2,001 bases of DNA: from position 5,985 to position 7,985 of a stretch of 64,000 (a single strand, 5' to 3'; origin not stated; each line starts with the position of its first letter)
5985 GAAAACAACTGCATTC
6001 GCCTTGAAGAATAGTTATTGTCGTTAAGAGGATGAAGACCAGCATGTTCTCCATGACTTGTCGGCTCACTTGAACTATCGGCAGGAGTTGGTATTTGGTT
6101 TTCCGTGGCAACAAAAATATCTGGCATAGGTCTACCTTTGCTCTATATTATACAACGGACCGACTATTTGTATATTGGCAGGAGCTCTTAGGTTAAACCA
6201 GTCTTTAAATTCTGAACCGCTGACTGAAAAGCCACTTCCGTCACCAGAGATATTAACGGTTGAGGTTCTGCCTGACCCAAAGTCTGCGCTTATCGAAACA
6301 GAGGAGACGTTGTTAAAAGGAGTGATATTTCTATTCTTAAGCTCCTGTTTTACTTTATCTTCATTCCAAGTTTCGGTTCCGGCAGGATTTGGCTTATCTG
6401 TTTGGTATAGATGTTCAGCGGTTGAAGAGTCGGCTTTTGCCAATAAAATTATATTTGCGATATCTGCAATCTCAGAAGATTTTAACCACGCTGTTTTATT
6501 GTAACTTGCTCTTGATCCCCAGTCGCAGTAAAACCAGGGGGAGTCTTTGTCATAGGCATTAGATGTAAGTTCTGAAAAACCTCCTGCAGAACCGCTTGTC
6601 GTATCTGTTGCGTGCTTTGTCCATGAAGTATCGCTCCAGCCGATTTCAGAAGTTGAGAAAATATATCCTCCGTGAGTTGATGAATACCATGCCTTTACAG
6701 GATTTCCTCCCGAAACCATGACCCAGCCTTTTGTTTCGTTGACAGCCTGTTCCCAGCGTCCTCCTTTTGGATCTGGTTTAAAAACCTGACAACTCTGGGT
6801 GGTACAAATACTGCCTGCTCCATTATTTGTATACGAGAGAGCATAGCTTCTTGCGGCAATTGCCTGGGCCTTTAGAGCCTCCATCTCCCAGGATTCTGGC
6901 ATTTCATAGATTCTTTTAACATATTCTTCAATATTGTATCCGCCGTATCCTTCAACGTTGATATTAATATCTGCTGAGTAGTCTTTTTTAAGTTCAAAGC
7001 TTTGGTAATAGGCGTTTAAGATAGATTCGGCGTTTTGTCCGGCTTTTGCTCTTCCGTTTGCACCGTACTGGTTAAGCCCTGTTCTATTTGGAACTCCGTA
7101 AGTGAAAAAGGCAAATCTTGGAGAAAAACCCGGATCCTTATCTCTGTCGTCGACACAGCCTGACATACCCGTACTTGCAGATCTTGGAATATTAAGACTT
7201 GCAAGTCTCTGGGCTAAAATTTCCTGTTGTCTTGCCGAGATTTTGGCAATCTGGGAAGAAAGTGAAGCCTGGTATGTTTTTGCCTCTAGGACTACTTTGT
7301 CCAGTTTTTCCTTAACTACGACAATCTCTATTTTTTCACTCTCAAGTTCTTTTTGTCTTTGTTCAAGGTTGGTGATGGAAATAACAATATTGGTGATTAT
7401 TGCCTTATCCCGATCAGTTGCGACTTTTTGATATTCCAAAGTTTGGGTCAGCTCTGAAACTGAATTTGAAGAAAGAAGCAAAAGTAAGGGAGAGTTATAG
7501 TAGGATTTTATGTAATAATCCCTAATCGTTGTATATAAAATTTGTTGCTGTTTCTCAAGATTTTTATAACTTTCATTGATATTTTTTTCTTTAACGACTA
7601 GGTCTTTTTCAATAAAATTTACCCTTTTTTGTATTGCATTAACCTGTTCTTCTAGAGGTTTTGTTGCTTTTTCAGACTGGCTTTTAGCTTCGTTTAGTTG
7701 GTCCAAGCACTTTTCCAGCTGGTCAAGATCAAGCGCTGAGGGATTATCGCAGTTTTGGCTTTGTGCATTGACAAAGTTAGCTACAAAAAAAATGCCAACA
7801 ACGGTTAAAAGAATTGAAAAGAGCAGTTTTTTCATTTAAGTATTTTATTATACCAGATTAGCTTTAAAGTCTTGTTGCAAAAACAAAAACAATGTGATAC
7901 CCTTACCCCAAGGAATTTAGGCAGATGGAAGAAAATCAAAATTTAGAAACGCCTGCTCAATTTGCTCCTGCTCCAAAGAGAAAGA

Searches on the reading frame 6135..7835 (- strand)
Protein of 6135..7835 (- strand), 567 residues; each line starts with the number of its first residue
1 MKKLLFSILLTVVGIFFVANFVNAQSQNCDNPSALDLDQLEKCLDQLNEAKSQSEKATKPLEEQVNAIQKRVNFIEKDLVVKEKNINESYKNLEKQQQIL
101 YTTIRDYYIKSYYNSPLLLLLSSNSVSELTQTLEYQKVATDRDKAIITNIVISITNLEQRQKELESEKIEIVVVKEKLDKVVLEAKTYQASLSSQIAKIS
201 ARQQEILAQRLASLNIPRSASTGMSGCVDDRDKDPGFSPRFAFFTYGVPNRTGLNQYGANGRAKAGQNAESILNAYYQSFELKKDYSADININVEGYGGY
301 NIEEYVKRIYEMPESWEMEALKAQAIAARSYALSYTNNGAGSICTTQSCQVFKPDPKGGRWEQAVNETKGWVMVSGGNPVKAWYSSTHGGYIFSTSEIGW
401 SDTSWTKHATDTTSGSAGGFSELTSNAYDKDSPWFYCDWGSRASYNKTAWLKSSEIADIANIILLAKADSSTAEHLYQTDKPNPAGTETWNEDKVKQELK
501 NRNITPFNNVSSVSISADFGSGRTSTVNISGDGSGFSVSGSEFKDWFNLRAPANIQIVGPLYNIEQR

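Call 28: search_protein_families(library=pfam, proteins=[window:6135-7835:-], max_evalue=0.0001)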
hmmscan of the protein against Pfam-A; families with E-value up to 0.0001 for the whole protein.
window:6135-7835:- (567 aa): 1 family
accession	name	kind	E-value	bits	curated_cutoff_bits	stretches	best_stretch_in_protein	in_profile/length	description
PF08486.15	SpoIID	-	6.1e-18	65.7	23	1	301-373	12-95/97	Stage II sporulation protein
